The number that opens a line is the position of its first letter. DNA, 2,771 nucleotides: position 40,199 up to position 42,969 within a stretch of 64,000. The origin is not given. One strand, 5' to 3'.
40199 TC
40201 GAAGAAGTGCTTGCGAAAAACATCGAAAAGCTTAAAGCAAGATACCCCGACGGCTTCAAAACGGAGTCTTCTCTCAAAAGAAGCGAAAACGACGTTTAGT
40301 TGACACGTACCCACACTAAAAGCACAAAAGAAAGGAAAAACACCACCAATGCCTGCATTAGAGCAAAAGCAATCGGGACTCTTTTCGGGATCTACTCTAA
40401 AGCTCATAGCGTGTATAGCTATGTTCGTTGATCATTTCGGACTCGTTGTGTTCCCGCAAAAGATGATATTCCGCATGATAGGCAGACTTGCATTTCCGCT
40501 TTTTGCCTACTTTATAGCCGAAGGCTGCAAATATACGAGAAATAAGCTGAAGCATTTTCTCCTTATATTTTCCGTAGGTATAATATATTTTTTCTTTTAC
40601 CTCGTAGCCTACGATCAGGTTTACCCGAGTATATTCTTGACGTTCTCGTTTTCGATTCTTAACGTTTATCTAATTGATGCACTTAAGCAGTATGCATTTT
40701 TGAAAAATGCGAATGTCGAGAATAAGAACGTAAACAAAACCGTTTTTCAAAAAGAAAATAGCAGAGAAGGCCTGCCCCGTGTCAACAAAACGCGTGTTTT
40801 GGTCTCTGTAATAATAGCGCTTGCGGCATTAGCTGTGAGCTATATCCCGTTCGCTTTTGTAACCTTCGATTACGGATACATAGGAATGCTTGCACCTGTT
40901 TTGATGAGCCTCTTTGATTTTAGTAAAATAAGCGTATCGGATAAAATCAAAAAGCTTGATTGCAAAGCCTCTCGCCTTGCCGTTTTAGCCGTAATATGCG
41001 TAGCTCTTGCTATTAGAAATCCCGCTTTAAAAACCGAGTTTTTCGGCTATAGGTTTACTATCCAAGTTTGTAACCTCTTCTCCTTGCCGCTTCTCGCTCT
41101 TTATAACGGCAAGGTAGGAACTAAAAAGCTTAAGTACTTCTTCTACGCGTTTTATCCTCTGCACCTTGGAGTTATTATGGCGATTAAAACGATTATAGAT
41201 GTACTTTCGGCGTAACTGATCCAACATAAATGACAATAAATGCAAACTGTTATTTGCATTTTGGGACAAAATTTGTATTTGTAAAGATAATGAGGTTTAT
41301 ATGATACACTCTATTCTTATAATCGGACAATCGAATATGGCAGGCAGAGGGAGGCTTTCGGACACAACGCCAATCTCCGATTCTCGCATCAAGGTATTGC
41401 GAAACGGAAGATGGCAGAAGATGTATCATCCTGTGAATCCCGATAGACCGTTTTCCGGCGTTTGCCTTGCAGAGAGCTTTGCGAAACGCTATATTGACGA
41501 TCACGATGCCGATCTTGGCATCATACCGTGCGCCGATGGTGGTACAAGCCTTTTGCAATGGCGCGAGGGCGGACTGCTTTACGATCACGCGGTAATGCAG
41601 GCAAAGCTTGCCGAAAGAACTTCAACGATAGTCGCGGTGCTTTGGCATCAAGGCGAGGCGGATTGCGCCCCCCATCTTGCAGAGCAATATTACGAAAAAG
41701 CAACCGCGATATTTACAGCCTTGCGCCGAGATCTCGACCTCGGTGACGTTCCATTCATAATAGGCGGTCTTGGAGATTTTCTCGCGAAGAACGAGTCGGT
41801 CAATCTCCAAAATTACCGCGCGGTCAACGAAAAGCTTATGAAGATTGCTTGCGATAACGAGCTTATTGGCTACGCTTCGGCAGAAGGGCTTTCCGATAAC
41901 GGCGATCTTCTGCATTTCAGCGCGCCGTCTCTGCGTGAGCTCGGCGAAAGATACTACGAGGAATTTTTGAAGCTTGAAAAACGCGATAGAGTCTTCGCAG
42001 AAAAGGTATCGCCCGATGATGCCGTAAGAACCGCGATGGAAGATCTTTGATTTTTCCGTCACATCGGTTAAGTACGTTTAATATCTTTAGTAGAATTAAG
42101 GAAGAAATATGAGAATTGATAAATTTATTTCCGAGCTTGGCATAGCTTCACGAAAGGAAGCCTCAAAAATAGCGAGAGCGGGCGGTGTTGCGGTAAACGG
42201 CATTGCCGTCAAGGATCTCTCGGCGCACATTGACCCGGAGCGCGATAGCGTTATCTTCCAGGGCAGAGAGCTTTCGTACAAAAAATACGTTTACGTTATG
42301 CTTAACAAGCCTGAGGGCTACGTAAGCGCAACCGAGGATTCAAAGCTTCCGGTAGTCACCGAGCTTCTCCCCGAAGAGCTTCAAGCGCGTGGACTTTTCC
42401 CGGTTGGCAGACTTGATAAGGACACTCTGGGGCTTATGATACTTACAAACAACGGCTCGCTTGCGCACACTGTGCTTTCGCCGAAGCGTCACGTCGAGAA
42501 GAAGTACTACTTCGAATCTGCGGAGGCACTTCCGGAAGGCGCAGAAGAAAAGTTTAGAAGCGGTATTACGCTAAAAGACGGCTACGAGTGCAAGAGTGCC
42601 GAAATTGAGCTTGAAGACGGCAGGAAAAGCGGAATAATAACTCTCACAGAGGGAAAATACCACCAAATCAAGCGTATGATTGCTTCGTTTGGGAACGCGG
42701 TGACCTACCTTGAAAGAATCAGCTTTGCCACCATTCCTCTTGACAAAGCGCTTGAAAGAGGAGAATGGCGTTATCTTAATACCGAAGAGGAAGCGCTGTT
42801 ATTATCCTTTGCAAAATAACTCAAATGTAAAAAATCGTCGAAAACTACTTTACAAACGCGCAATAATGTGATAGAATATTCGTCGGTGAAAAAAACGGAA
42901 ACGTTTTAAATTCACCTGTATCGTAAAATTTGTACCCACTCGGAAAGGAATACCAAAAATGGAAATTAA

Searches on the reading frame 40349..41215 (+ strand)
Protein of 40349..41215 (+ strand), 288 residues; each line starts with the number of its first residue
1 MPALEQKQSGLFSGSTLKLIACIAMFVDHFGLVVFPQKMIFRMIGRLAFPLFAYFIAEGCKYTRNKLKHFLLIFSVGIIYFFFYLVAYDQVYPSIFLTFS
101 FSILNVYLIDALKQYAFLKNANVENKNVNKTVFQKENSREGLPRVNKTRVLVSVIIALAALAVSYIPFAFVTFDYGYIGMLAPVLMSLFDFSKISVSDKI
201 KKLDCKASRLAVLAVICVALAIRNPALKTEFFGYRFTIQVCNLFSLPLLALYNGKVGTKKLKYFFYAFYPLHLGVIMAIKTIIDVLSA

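Call 63: search_protein_families(library=pfam, proteins=[window:40349-41215:+], max_evalue=0.001)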
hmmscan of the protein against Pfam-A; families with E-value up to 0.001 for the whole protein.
window:40349-41215:+ (288 aa): 1 family
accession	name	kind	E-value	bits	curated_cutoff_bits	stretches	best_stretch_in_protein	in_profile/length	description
PF05857.17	TraX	-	4.7e-23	82.7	25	2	14-114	2-107/217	TraX protein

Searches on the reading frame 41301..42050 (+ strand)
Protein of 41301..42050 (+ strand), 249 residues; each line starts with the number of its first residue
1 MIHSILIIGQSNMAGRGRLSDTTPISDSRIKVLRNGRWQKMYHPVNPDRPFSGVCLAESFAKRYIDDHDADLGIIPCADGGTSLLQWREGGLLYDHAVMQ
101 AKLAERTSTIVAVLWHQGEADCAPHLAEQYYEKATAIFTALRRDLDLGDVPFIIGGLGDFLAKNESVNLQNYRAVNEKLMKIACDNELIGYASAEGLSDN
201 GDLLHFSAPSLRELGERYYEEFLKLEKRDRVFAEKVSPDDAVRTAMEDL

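Call 63: search_protein_families(library=pfam, proteins=[window:41301-42050:+], max_evalue=0.001)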
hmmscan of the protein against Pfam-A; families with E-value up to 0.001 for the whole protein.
window:41301-42050:+ (249 aa): 1 family
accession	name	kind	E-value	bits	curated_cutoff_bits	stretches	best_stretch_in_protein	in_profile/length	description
PF03629.24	SASA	-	2.8e-46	158.4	24.8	1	5-223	5-225/226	Carbohydrate esterase, sialic acid-specific acetylesterase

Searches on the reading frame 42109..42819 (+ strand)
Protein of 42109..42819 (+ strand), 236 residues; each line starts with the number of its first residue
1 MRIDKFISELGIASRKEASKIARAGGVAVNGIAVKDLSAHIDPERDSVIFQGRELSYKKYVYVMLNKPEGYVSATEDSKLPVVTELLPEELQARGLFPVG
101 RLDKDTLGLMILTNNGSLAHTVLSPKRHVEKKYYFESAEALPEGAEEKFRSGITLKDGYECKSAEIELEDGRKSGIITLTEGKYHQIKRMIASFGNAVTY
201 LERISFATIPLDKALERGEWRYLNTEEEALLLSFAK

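Call 63: search_protein_families(library=pfam, proteins=[window:42109-42819:+], max_evalue=0.001)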
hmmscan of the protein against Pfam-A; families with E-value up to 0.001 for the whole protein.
window:42109-42819:+ (236 aa): 2 families
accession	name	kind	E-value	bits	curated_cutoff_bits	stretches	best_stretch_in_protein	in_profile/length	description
PF00849.27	PseudoU_synth_2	-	4.2e-20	72.9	26.8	1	62-193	2-152/152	RNA pseudouridylate synthase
PF01479.30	S4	-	9.1e-11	41.8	22.8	1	1-43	1-44/48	S4 domain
